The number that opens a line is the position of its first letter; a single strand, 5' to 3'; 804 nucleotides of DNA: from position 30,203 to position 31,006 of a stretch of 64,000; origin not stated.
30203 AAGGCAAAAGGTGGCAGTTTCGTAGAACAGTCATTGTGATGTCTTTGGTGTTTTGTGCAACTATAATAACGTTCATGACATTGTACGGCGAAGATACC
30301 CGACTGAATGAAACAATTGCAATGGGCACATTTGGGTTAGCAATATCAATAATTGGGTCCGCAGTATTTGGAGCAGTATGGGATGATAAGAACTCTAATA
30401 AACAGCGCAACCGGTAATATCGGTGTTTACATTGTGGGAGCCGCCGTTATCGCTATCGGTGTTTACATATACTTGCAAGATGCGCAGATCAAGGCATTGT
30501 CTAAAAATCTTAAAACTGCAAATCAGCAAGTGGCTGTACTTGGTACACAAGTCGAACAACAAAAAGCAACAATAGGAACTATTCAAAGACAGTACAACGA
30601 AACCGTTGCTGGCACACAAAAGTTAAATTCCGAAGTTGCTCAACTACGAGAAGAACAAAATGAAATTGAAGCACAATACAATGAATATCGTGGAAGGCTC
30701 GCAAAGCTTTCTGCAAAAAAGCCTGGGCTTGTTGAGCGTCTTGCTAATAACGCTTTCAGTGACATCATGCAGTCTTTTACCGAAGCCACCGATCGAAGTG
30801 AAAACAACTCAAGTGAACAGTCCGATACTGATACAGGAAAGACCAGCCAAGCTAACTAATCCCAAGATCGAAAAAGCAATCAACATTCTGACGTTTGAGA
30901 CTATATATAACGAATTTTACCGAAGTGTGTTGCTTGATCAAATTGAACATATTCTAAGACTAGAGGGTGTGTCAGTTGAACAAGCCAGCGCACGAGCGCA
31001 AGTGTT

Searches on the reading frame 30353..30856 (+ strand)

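Call 28: search_protein_families(library=pfam, proteins=[window:30353-30856:+], max_evalue=0.01)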
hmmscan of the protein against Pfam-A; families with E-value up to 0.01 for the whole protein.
window:30353-30856:+ (168 aa): 8 families
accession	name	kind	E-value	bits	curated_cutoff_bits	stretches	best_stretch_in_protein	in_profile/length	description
PF10473.14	CENP-F_leu_zip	-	1.4e-05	25.6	34.5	1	45-124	25-104/140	Leucine-rich repeats of kinetochore protein Cenp-F/LEK1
PF03961.19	FapA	-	1.6e-05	25.1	31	1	11-123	123-239/272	Flagellar Assembly Protein A beta solenoid domain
PF06419.17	COG6_N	-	0.0017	18.9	27.4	1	51-108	33-90/114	Conserved oligomeric complex COG6, N-terminal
PF19220.6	Rod_CreS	-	0.0043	16.6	100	1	44-122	48-126/359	Crescentin, rod domain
PF04136.21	COG3_N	-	0.0059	17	27.9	1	51-116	4-69/147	Conserved oligomeric Golgi complex subunit 3, N-terminal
PF06724.16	DUF1206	-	0.0065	17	26.2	0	8-41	32-65/70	Domain of Unknown Function (DUF1206)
PF06008.19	Laminin_I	-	0.0071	16.5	34.6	1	42-122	38-118/259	Laminin Domain I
PF07926.17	TPR_MLP1_2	-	0.0082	16.6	36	1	44-121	8-85/129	TPR/MLP1/MLP2-like protein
